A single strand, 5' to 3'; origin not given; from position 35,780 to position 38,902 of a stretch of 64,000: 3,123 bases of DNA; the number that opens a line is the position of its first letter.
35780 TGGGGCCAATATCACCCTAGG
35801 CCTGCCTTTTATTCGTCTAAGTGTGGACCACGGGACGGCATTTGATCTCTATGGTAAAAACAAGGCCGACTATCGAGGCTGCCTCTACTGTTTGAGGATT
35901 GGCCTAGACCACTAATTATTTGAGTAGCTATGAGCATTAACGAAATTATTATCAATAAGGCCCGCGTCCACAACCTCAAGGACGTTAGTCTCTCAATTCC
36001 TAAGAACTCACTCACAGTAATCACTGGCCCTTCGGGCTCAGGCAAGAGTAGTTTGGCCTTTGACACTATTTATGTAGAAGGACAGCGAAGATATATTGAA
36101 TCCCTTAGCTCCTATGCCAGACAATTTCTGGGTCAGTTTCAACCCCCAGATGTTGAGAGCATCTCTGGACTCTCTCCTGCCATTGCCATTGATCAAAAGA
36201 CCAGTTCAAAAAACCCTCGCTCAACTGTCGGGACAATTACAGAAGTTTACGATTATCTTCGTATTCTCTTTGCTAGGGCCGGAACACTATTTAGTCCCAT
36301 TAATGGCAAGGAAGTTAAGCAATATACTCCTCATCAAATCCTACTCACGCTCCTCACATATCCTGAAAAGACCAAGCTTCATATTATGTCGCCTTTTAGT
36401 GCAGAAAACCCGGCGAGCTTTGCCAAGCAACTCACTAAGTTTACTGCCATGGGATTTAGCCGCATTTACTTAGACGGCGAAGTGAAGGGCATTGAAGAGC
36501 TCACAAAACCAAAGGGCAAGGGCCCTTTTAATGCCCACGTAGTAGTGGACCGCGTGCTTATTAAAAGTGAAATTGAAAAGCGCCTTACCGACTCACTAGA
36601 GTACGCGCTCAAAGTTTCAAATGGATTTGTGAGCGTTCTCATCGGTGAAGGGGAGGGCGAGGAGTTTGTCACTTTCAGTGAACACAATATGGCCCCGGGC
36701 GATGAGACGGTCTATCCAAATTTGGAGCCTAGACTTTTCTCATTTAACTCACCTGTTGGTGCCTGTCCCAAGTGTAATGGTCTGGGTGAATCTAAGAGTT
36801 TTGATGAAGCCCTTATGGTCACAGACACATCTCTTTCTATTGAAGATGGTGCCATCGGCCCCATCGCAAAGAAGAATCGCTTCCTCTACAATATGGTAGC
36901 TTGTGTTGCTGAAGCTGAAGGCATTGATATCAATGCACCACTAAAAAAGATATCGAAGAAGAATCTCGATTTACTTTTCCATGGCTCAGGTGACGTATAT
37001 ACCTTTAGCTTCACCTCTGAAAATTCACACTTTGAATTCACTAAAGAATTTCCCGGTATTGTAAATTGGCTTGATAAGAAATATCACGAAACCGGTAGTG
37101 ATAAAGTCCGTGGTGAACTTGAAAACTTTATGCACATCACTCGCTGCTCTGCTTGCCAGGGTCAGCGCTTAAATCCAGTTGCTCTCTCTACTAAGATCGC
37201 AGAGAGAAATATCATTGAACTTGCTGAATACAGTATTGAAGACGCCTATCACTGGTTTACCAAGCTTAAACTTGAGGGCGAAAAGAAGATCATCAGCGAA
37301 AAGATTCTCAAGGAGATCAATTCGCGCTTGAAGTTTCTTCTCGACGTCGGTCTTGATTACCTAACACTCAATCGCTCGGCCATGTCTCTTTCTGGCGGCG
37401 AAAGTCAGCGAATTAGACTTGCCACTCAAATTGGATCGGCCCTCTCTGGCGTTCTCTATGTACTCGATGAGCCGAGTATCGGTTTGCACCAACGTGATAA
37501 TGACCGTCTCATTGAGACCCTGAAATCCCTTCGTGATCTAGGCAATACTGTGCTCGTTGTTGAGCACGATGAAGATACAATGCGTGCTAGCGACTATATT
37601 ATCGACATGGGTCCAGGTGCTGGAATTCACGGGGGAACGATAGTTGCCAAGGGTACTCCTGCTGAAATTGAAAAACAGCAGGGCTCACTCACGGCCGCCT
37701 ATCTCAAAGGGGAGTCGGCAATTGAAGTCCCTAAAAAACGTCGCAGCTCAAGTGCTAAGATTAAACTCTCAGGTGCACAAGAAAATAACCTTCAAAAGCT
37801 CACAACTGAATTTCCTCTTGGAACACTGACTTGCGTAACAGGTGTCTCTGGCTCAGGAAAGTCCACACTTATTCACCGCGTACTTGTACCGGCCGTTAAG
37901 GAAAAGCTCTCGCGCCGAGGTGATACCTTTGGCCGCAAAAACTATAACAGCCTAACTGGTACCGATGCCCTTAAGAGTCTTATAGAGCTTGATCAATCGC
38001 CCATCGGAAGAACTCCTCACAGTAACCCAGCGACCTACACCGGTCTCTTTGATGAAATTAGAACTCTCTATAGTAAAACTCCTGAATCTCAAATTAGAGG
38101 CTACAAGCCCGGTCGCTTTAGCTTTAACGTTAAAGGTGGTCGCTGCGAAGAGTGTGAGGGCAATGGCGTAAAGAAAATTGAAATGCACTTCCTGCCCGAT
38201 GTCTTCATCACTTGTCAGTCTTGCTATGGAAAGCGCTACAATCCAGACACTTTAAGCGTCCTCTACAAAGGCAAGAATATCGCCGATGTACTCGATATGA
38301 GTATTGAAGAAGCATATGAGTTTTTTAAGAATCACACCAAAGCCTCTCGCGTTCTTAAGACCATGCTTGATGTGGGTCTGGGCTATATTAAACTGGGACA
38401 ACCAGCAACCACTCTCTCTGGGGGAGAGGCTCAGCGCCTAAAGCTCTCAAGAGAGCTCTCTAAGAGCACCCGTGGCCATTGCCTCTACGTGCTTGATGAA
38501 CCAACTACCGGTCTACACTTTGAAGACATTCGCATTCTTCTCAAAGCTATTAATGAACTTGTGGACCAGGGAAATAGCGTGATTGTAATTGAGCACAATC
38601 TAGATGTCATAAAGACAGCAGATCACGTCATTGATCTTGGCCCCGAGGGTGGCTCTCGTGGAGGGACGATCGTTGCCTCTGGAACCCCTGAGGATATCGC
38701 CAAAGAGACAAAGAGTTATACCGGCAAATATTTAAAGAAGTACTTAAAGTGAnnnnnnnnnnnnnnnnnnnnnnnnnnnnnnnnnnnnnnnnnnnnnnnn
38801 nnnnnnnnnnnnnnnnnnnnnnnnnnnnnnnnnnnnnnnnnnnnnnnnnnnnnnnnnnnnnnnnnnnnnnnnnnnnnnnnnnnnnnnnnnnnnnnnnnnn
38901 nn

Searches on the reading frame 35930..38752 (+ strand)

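Call 55: search_protein_families(library=pfam, proteins=[window:35930-38752:+], max_evalue=0.00001)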
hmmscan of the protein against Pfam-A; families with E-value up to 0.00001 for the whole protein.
window:35930-38752:+ (940 aa): 10 families
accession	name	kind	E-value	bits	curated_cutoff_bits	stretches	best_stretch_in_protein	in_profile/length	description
PF17755.6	UvrA_DNA-bind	-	1.3e-26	93.5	23.2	1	292-398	1-109/110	UvrA DNA-binding domain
PF17760.6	UvrA_inter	-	1.3e-21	77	23.3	1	133-238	2-107/109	UvrA interaction domain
PF00005.33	ABC_tran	-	2.1e-19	70.9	25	0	16-43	1-28/137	ABC transporter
PF02463.25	SMC_N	-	1.7e-15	57.5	40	1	3-559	2-210/220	RecF/RecN/SMC N terminal domain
PF13555.12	AAA_29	-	6.3e-10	39.1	27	0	627-656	18-50/61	P-loop containing region of AAA domain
PF20703.3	nSTAND1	-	6.1e-08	33.1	27.1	0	621-662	23-60/379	Novel STAND NTPase 1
PF03193.22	RsgA_GTPase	-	6.4e-07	29.8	30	0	611-652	87-127/174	RsgA GTPase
PF13191.12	AAA_16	-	7.7e-07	30.2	32.6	0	632-666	25-62/167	AAA ATPase domain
PF13304.12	AAA_21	-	2.8e-06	28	27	0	28-42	1-15/304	AAA domain, putative AbiEii toxin, Type IV TA system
PF13175.12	AAA_15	-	9.6e-06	25.9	32.1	0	843-888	322-368/374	AAA ATPase domain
